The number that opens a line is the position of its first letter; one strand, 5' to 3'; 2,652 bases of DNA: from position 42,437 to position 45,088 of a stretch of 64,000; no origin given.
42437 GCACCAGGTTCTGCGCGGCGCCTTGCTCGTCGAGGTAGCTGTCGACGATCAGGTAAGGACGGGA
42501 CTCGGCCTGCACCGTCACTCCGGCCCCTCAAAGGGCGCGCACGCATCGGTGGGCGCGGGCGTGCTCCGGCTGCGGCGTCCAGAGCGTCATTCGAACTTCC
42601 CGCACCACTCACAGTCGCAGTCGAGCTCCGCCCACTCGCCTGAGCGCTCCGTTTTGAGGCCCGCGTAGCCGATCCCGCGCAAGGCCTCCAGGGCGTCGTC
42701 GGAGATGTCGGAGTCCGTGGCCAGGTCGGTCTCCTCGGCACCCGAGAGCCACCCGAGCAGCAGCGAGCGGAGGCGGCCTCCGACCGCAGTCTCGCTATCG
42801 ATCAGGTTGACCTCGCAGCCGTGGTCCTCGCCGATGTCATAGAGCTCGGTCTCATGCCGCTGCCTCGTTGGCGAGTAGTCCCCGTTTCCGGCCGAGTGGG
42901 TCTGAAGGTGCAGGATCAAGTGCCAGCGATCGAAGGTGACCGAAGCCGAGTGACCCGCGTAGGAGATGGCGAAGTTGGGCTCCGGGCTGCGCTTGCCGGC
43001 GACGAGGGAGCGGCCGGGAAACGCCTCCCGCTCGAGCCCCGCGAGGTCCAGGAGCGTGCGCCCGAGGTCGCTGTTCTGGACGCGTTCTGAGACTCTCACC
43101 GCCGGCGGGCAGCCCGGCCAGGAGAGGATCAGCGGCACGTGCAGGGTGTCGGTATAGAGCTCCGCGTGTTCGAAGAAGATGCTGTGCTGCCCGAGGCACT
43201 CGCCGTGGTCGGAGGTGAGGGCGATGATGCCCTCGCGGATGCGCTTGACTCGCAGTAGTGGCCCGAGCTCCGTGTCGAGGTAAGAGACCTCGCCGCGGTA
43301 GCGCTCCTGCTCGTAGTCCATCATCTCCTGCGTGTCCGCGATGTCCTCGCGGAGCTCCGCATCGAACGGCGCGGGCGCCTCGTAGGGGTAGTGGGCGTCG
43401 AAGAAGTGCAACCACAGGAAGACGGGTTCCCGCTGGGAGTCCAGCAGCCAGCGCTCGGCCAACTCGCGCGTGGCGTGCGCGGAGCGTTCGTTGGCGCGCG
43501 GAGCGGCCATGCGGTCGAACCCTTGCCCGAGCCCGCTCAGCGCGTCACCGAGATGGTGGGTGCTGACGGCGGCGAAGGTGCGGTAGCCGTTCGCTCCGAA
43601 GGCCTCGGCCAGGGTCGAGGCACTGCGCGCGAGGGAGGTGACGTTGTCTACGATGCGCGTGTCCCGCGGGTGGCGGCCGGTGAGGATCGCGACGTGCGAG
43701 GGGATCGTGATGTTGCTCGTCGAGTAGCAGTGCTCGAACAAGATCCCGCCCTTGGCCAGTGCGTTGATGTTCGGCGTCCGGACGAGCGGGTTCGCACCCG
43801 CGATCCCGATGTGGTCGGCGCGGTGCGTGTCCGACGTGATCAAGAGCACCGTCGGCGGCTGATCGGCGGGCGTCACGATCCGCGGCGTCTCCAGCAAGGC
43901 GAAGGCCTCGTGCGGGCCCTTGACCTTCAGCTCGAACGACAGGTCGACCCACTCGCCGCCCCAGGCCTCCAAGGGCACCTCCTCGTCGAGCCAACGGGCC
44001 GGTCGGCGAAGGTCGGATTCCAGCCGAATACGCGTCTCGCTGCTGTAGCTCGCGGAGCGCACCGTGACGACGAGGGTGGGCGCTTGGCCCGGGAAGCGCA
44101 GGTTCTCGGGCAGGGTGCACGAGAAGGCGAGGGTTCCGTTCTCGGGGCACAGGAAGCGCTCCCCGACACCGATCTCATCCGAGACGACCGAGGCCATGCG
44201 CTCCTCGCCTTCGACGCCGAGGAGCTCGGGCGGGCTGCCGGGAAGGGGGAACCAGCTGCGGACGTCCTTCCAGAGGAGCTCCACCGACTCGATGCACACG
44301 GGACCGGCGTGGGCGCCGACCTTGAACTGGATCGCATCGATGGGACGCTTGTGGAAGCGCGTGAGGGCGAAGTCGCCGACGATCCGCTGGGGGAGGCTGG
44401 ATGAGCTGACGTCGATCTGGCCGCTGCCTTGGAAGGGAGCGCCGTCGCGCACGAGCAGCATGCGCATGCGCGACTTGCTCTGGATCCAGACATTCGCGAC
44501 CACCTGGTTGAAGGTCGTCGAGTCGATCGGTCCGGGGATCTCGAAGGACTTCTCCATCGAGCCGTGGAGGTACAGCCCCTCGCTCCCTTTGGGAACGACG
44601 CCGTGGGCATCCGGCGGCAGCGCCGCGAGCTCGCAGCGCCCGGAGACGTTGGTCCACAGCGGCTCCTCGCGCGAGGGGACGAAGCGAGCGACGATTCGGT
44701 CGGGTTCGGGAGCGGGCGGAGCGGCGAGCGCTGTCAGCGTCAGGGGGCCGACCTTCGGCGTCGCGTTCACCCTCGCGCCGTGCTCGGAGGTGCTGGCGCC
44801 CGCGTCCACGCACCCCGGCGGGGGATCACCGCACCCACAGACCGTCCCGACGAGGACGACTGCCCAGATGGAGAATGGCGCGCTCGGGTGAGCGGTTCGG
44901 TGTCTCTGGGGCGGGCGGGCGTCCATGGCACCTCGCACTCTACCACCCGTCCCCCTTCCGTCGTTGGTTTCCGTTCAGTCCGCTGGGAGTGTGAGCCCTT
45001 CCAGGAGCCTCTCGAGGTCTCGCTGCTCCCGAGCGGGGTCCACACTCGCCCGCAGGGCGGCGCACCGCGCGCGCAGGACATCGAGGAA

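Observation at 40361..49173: Seven-gene operon: twin B12-radical SAM enzymes, GT-B glycosyltransferase, Thr-type AP-superfamily enzyme, GATase, Rrf2 regulator, anchored unknown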

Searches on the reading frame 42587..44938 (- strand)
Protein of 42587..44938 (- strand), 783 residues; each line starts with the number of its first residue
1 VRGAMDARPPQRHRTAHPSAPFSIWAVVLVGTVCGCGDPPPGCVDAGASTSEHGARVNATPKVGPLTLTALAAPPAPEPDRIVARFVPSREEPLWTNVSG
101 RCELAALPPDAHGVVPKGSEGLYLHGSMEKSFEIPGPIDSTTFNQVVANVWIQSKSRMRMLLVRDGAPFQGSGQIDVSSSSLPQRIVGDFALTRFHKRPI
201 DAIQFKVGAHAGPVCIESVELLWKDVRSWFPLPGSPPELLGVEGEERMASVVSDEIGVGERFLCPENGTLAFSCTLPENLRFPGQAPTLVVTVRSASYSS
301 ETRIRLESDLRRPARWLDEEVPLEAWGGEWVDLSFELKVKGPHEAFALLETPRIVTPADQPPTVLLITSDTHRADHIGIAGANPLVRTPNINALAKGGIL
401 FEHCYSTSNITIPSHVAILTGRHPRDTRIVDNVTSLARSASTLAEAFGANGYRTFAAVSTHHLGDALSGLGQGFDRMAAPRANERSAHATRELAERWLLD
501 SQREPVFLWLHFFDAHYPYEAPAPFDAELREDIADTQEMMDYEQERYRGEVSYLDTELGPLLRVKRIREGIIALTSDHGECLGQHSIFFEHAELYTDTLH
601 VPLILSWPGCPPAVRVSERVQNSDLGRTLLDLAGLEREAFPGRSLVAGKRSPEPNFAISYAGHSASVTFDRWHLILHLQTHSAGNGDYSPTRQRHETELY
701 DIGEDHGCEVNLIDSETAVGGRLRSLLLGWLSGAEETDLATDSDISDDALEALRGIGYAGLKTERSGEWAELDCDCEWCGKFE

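Call 3: search_protein_families(library=pfam, proteins=[window:42587-44938:-], max_evalue=0.01)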
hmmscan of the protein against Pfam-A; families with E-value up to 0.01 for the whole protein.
window:42587-44938:- (783 aa): 3 families
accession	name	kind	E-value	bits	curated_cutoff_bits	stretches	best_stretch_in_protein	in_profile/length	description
PF00884.28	Sulfatase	-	1.8e-33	116.6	25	1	362-634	1-300/301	Sulfatase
PF01663.27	Phosphodiest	-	7.1e-08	32.9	23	1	364-432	1-65/342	Type I phosphodiesterase / nucleotide pyrophosphatase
PF16347.10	SGSH_C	-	1.2e-05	25.9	29.3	1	588-645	5-64/154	N-sulphoglucosamine sulphohydrolase, C-terminal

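Call 4: search_protein_families(library=ncbifam, proteins=[window:42587-44938:-], max_evalue=0.01)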
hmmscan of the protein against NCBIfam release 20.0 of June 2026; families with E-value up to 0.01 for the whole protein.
window:42587-44938:- (783 aa): 6 families
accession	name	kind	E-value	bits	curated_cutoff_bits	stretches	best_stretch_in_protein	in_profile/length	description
NF010322.0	PRK13759.1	equivalog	1.4e-30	106.3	481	2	360-461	5-106/486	arylsulfatase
TIGR03417.1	chol_sulfatase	equivalog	1.3e-28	100.2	433.45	2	362-468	3-110/500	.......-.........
NF045661.1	HdlasePehA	equivalog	2.8e-18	65.8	900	2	363-453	4-93/506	phosphoric/sulfuric ester hydrolase PehA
NF052527.1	Mn_arylsulf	exception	5.5e-15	55.2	850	2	362-458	2-99/479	manganese-dependent arylsulfatase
NF038075.1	fam_STM4013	hypoth_equivalog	1.6e-08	34.3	250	1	364-588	10-242/261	STM4013/SEN3800 family hydrolase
NF038282.1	LapC_YejM_PbgA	exception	2.5e-05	22.8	825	1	388-630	278-497/584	LPS biosynthesis-modulating metalloenzyme YejM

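Call 41: search_solved_structures(query=window:42587-44938:-, max_evalue=0.001, show_alignments=1)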
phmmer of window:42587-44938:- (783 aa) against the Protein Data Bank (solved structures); distinct sequences matched with E-value up to 0.001: 69 (the best 60 are shown).
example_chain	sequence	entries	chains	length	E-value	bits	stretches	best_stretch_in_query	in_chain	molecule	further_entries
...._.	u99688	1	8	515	4e-18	68.3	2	536-639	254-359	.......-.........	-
7pth_A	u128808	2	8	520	4.4e-18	68.2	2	536-639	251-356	Choline sulfatase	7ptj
6g5z_A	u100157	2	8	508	7e-18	67.5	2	536-639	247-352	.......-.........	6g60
5fql_A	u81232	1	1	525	8e-18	67.4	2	363-464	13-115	IDURONATE-2-SULFATASE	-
6ioz_A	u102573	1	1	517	1e-17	67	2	364-464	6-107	Iduronate 2-sulfatase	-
5g2v_A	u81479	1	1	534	4.2e-17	65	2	360-475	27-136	N-ACETYLGLUCOSAMINE-6-SULFATASE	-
4upk_A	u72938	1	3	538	9.2e-17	63.8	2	512-646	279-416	PHOSPHONATE MONOESTER HYDROLASE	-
7snj_A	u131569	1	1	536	1.3e-15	60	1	361-464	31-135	Arylsulfatase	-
7sno_A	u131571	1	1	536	1.4e-15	59.9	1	361-464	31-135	Arylsulfatase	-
7p24_AAA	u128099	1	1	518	2.3e-15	59.2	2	358-470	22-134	Mucin-desulfating sulfatase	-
7ebp_A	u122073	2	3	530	3.2e-15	58.8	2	359-455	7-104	Sulfatase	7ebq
7oz8_AAA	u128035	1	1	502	4.3e-15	58.3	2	542-653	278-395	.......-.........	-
9s8y_A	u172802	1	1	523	8.2e-15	57.4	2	361-455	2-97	Sulfatase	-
4uph_A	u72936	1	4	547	8.7e-15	57.3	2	356-453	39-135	SULFATASE (SULFURIC ESTER HYDROLASE) PROTEIN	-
7lha_A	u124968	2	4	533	1.4e-14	56.6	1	358-463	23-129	Exo-L-galactose-6-sulfatase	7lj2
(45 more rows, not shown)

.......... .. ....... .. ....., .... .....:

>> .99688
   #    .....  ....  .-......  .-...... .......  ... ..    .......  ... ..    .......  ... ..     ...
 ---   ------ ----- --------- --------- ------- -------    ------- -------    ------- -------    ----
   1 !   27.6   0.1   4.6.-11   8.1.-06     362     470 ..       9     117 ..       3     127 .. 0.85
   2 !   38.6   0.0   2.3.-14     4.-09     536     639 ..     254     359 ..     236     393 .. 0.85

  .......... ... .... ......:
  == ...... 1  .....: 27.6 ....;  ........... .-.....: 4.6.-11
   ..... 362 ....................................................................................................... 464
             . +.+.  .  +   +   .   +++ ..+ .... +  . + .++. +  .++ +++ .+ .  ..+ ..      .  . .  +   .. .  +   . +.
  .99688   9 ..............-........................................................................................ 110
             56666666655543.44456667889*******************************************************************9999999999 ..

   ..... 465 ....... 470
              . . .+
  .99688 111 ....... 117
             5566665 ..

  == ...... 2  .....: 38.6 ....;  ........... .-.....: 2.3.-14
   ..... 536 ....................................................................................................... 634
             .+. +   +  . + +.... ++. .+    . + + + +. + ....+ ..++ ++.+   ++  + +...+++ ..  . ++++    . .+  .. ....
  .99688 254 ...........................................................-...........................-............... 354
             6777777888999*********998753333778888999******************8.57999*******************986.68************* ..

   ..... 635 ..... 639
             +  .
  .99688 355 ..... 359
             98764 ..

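Call 104: predict_structure(alignment_id=A9)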
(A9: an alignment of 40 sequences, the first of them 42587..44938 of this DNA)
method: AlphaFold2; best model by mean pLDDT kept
length: 783 residues; sequences in the alignment: 40
mean_pLDDT: 86.3   pTM: 0.86
mean pLDDT of the five models: 86.3, 85.5, 85.5, 84.9, 83.4
residues with pLDDT >= 90: 501; 70-90: 178; 50-70: 53; < 50: 51
segments of 3 or more residues with pLDDT < 50: 1-20, 32-61
pLDDT, mean of each block of 10 residues (from residue 1): 35 39 54 43 35 34 83 90 92 77 83 67 92 93 93 88 94 82 86 88 93 91 91 94 94 96 94 93 91 96 95 94 95 96 90 90 96 81 79 95 96 97 95 91 96 96 92 96 88 95 95 83 85 83 91 95 96 97 89 95 96 94 97 96 89 94 96 96 83 96 94 97 96 85 64 62 63 89 85
secondary structure, 60 per line:
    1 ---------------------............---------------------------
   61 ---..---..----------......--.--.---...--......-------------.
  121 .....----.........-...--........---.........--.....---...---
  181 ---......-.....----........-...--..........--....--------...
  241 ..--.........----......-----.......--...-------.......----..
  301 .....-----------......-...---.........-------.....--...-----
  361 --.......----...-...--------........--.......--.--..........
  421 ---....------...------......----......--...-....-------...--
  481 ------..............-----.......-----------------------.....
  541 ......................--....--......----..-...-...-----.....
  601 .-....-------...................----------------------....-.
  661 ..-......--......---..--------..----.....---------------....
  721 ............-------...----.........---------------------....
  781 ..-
elements in order (helices of 4 or more, strands of 3 or more residues): H22-33 E81-86 E96-98 E101-106 E120-125 E130-138 E145-152 E156-164 E167-171 E175-177 E184-189 H191-195 E200-207 E214-223 H226-229 E238-242 E245-253 E258-263 E269-275 E288-294 E299-305 E317-322 E330-338 E346-350 E353-355 E363-369 H389-396 E399-405 H411-420 H424-427 E434-436 H443-448 E453-458 H465-468 E476-478 H487-500 E506-512 H536-562 H565-568 E571-576 E588-590 H596-599 E603-606 E614-621 H622-632 E655-658 E664-669 E672-677 E697-701 H717-732 E740-742 H747-755 H777-782

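Call 106: fold_search(model_id=the predicted structure, library=pdb)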
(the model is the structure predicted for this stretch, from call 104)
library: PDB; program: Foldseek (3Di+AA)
matches with E <= 10: 1785; with E <= 0.001: 536
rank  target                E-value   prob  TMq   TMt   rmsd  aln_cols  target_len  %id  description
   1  9fo1                  3.8e-24  1.00  0.39  0.65   6.9       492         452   22  Family S1_16 sulfatase from metagenomic dataset AMOR (released 2025-01-22)
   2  6g5z_A                1.8e-22  1.00  0.39  0.58   9.0       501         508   21  Choline sulfatase from Ensifer (Sinorhizobium) meliloti (released 2019-04-10)
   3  6g5z_D                2.4e-22  1.00  0.39  0.59   8.6       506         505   20  Choline sulfatase from Ensifer (Sinorhizobium) meliloti (released 2019-04-10)
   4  7ptj_A                3.0e-22  1.00  0.39  0.59   8.7       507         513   20  C54S mutant of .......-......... from E. meliloti CECT4857 bound to HEPES (released 2022-08-03)
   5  7pth_A                3.1e-22  1.00  0.39  0.58   8.5       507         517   20  C54S mutant of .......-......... from E. meliloti CECT4857 bound to choline (released 2022-08-03)
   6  6ust_A                3.7e-22  1.00  0.39  0.64   5.9       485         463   20  Gut microbial sulfatase from Hungatella hathewayi (released 2020-11-11)
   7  6g5z_B                3.9e-22  1.00  0.39  0.59  11.7       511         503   21  Choline sulfatase from Ensifer (Sinorhizobium) meliloti (released 2019-04-10)
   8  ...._H                3.9e-22  1.00  0.38  0.57   8.5       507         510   20  CRYSTAL STRUCTURE OF A CHOLINE SULFATASE FROM SINORHIZOBIUM MELLILOTI (released 2018-02-28)
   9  6g60_C                4.4e-22  1.00  0.38  0.58   8.4       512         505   20  Choline sulfatase from Ensifer (Sinorhizobium) meliloti cocrystalized with choline (released 2019-04-10)
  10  6ust_D                4.9e-22  1.00  0.39  0.64   5.1       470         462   21  Gut microbial sulfatase from Hungatella hathewayi (released 2020-11-11)
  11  8di0_A                4.9e-22  1.00  0.40  0.68   5.5       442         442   20  Bfo2290: Tannerella forsythia chondroitin sulfate A sulfatase (released 2022-08-17)
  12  7stv                  5.2e-22  1.00  0.40  0.69   5.3       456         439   22  Crystal structure of sulfatase from Pedobacter yulinensis (released 2022-01-26)
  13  7pth_B                6.5e-22  1.00  0.38  0.57   8.8       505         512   21  C54S mutant of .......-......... from E. meliloti CECT4857 bound to choline (released 2022-08-03)
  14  7stt                  6.8e-22  1.00  0.39  0.66   5.7       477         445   21  Crystal structure of sulfatase from Pedobacter yulinensis (released 2022-01-26)
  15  7ptj_D                8.1e-22  1.00  0.39  0.58   8.8       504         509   21  C54S mutant of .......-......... from E. meliloti CECT4857 bound to HEPES (released 2022-08-03)
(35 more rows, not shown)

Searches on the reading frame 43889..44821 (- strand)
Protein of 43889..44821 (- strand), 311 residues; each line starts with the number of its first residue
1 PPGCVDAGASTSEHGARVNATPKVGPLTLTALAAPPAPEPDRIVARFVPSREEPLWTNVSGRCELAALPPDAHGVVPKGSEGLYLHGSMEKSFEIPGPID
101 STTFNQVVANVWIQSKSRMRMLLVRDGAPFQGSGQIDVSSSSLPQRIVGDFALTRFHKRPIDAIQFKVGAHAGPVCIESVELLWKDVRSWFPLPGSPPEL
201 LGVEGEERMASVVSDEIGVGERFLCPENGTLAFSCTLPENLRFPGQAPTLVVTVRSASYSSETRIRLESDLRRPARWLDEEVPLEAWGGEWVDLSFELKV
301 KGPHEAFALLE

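Call 82: search_protein_representatives(protein=window:43889-44821:-)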
Query: 311 residues. Proteins with E-value up to 0.001 (for the whole library): 87; up to 1e-10: 25; up to 1e-30: 2. The best 87 are listed.
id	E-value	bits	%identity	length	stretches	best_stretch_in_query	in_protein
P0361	1.5e-127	441.6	66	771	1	6-311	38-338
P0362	3.7e-34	134.7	34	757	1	20-309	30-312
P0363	5.8e-21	91.4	32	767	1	23-308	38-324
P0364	3.2e-20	88.9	34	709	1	80-309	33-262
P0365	6.6e-20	87.9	29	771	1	24-308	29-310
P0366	7.0e-18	81.3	29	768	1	33-301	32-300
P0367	2.1e-17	79.7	29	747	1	36-308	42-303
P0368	6.7e-17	78.0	28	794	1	67-310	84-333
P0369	5.3e-16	75.1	28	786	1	81-309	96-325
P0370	1.0e-14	70.9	31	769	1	90-305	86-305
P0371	3.9e-14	69.0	27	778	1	17-302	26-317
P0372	4.6e-14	68.7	28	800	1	54-307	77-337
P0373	8.2e-14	67.9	28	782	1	27-309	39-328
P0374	1.1e-13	67.5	28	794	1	85-309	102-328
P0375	1.2e-13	67.4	29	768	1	14-298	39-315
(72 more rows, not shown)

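Call 93: find_encoding_contigs(protein=P0362, flank=8000, max_places=2)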
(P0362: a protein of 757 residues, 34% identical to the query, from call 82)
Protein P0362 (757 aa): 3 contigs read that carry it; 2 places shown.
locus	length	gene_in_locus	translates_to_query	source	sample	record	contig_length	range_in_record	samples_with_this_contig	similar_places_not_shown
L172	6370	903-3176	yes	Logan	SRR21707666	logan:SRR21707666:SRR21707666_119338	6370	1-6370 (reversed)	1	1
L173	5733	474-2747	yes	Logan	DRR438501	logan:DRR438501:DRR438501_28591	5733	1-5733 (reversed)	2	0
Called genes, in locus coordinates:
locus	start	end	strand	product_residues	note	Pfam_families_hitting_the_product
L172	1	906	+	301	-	?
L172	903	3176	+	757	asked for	PF00884:Sulfatase, PF16347:SGSH_C (weak)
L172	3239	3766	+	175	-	PF02082:Rrf2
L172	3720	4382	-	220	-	PF01895:PhoU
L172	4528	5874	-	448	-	PF07396:Porin_O_P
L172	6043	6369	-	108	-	?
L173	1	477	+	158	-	?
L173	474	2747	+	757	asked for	PF00884:Sulfatase, PF16347:SGSH_C (weak)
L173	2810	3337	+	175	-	PF02082:Rrf2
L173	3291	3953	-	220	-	PF01895:PhoU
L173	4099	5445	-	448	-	PF07396:Porin_O_P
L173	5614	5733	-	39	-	?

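Call 94: find_encoding_contigs(protein=P0365, flank=8000, max_places=2)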
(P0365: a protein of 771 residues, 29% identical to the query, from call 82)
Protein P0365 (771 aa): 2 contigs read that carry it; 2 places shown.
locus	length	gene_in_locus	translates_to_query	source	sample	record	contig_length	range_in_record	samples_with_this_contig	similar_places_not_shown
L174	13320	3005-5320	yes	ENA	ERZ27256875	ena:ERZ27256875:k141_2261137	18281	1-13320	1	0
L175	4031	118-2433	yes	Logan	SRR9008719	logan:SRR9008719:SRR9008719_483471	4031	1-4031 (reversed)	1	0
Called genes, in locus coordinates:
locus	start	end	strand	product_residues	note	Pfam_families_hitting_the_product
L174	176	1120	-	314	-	PF00248:Aldo_ket_red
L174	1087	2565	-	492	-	PF00919:UPF0004, PF04055:Radical_SAM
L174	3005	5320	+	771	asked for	PF00884:Sulfatase, PF01663:Phosphodiest (weak)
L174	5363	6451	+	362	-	-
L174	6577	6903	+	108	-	PF07661:MORN_2 (faint)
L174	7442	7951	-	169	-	PF01242:PTPS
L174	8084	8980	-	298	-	PF01026:TatD_DNase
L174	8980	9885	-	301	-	PF28008:EboA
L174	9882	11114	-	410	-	-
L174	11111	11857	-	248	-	-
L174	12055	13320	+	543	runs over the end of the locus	PF00171:Aldedh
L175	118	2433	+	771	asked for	PF00884:Sulfatase, PF01663:Phosphodiest (weak)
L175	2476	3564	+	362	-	-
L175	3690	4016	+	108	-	PF07661:MORN_2 (faint)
